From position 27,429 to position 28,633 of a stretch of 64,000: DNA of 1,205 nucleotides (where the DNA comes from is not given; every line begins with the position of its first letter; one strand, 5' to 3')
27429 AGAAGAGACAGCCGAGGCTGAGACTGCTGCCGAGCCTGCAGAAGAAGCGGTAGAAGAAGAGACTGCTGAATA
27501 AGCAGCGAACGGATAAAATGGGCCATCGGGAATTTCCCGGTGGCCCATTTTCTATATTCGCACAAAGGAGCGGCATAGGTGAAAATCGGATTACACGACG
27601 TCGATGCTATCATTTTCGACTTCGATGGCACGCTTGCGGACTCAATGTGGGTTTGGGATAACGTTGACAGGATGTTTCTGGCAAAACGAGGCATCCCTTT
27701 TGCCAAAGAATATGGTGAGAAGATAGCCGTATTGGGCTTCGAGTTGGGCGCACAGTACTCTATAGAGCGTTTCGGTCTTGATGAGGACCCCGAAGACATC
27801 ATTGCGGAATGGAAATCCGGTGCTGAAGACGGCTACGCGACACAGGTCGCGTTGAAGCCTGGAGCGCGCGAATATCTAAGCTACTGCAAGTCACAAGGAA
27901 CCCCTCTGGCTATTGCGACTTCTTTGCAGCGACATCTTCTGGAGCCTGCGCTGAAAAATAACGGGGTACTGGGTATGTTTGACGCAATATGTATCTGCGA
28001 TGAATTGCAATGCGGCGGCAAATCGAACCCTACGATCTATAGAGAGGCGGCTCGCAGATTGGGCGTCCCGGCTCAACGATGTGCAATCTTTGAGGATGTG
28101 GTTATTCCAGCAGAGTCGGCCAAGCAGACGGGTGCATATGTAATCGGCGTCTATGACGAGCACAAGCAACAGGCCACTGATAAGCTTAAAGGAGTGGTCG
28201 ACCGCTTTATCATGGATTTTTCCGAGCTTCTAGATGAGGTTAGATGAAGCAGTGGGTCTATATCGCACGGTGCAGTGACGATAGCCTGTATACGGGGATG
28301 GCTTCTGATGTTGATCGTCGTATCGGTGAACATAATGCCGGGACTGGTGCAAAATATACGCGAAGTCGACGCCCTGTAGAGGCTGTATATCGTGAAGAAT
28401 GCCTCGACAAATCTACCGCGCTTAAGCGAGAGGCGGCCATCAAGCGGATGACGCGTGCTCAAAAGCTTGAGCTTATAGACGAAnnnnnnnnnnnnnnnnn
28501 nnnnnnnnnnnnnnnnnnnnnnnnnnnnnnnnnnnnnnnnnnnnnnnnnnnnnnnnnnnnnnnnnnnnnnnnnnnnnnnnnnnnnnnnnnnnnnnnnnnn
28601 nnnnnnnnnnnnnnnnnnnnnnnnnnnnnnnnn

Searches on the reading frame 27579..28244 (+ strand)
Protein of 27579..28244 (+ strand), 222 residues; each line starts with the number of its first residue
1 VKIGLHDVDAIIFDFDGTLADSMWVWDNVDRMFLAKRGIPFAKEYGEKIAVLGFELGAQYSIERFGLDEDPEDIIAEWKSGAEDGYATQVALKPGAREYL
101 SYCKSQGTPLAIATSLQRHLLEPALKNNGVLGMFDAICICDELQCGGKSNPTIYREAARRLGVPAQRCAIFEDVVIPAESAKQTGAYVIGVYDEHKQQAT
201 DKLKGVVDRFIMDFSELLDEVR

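Call 94: search_protein_families(library=ncbifam, proteins=[window:27579-28244:+], max_evalue=1e-10)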
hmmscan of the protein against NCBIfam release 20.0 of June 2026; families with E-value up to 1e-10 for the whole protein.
window:27579-28244:+ (222 aa): 7 families
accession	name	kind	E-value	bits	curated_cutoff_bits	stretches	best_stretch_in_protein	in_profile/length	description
TIGR02009.1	PGMB-YQAB-SF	subfamily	1.3e-18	67.9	153.35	1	9-191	2-186/186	beta-phosphoglucomutase family hydrolase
NF008087.0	PRK10826.1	equivalog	6.6e-17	61.9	191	1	7-183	6-183/222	hexitol phosphatase HxpB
NF046057.1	bifunc_MtlD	equivalog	8.2e-15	54.2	800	1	88-197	89-197/683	bifunctional mannitol-1-phosphate dehydrogenase/phosphatase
TIGR01990.1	bPGM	equivalog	2.8e-12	47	189.4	1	9-191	2-186/187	beta-phosphoglucomutase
NF008610.0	PRK11587.1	equivalog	4.8e-12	45.7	282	1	10-207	5-197/219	sugar phosphatase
TIGR02253.1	CTE7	subfamily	1.1e-11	45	169.75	0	88-210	91-213/221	TIGR02253 family HAD-type hydrolase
NF008000.0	PRK10725.1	equivalog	3.7e-11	43.5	215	1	8-191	5-185/188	fructose-1-phosphate/6-phosphogluconate phosphatase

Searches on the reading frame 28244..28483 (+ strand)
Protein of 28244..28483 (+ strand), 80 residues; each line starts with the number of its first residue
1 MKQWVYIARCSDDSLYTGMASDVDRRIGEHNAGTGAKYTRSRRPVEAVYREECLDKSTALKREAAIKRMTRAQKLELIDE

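Call 7: find_related_loci(query=window:28244-28483:+, collection=genome_contigs, flank=4000)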
Query window:28244-28483:+ (80 aa) in genome_contigs; peptide patterns used: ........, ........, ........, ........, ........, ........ (x = any residue, [..] = any of these).
599 stretches matched a pattern (row limit reached: there are more); 14 encode a relative of the query (tblastn E <= 1e-3); 14 distinct loci.
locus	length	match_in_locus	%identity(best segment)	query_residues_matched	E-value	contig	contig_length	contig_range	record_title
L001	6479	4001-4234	62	1-78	8e-29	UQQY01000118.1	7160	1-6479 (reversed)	uncultured Ruminococcaceae bacterium isolate UMGS551 genome assembly, contig: NODE_3260_length_7160_cov_3.100493, whole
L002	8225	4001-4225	63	4-78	2e-27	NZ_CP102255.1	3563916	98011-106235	Anaerotruncus colihominis strain DSM 17241 chromosome, complete genome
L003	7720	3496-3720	57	4-78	4e-27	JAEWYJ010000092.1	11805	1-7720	MAG: Bacillota bacterium isolate OH_SFB_170 k127_1454855, whole genome shotgun sequence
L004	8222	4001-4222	61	5-78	8e-27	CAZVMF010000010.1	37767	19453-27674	MAG TPA_asm: uncultured Gammaproteobacteria bacterium isolate SRP278252_co2_59 genome assembly, contig: NODE_2064_length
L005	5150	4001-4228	59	3-78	4e-26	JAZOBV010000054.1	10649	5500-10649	MAG: Candidatus Pelethomonas sp. isolate T1900044757_TS20190223.MAGScoT_cleanbin_000063 SGB_2312_k141_1053330, whole gen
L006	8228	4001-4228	55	3-78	1e-25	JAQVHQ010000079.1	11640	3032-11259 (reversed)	MAG: Lachnospiraceae bacterium isolate STE_209 NODE_13840_length_11640_cov_58.692956_Sandtown_E, whole genome shotgun se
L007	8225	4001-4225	57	3-77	5e-25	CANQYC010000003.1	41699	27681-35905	MAG: uncultured Clostridia bacterium isolate Lapin-025__bin49 genome assembly, contig: Lapin-025__NODE_664_length_41699_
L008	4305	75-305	55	4-80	9e-25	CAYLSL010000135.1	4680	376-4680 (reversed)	MAG TPA_asm: uncultured Veillonellaceae bacterium isolate binchicken_co41_385 genome assembly, contig: NODE_20398_length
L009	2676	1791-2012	53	4-77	3e-24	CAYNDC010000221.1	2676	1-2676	MAG TPA_asm: uncultured Clostridium sp. isolate SRP294416_co3_128 genome assembly, contig: NODE_110516_length_2676_cov_4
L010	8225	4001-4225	52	4-78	1e-22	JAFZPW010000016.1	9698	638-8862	MAG: Clostridia bacterium isolate RGIG7989 Water_buffalos_Rumen-1__c118914, whole genome shotgun sequence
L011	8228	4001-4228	50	5-79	1e-20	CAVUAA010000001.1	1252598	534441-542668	MAG: uncultured Verrucomicrobiae bacterium isolate MFD05442.bin.1.36 genome assembly, contig: contig_3485, whole genome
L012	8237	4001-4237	46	1-78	8e-19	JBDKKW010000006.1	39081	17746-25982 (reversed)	MAG: Candidatus Parcubacteria bacterium isolate hopbrook_2019_sw_WHONDRS-S19S_0012_A_bin.19 scaffold_0000020, whole geno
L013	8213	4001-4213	46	5-75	6e-17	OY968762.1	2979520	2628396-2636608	MAG: Candidatus Eremiobacteraeota bacterium isolate MFD01689.bin.1.72 genome assembly, chromosome: 1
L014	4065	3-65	76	59-79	2e-6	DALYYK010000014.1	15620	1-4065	MAG TPA_asm: Candidatus Fimivivens sp. isolate CTOTU47139 NODE_94_length_15620_cov_4.371731, whole genome shotgun sequen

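Call 8: find_encoding_contigs(protein=window:28244-28483:+, flank=3000, max_places=10)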
Protein window:28244-28483:+ (80 aa): 12 contigs read that carry it; 8 places shown.
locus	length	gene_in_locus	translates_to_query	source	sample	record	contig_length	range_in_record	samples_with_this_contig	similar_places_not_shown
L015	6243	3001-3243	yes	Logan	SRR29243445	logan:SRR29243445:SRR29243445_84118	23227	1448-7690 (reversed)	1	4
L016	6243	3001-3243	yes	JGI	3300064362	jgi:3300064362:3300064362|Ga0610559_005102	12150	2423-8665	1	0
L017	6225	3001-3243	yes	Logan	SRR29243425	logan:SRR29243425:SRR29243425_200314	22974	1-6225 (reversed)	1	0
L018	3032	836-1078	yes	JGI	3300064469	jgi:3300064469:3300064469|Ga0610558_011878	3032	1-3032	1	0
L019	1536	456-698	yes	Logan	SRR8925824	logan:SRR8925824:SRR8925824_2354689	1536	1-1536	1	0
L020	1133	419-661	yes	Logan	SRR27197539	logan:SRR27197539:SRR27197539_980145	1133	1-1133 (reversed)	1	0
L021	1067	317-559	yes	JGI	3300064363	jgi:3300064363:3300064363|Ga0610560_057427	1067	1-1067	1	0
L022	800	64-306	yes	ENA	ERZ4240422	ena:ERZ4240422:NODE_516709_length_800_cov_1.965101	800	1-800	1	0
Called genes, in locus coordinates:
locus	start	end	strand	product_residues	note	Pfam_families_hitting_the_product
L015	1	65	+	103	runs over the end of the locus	PF01250:Ribosomal_S6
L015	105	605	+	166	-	PF00436:SSB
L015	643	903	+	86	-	PF01084:Ribosomal_S18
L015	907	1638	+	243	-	PF09991:DUF2232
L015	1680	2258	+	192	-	PF01281:Ribosomal_L9_N, PF03948:Ribosomal_L9_C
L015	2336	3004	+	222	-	PF00702:Hydrolase, PF12710:HAD, PF13419:HAD_2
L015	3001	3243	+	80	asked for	PF01541:GIY-YIG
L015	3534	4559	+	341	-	PF13240:Zn_Ribbon_1 (weak)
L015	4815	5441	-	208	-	PF13460:NAD_binding_10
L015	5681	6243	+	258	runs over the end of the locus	PF00106:adh_short, PF01370:Epimerase, PF04321:RmlD_sub_bind (weak), PF08659:KR, PF13460:NAD_binding_10 (faint), PF13561:adh_short_C2, PF16363:GDP_Man_Dehyd (weak)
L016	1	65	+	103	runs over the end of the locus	PF01250:Ribosomal_S6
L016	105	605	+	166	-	PF00436:SSB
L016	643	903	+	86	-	PF01084:Ribosomal_S18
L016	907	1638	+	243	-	PF09991:DUF2232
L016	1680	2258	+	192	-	PF01281:Ribosomal_L9_N, PF03948:Ribosomal_L9_C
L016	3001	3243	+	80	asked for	PF01541:GIY-YIG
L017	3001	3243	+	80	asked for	PF01541:GIY-YIG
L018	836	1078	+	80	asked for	PF01541:GIY-YIG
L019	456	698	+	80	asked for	PF01541:GIY-YIG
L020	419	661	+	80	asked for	PF01541:GIY-YIG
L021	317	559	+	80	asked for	PF01541:GIY-YIG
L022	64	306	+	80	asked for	PF01541:GIY-YIG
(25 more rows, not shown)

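Call 94: search_protein_families(library=ncbifam, proteins=[window:28244-28483:+], max_evalue=1e-10)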
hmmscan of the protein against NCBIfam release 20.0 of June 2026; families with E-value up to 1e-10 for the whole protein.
window:28244-28483:+ (80 aa): 0 families
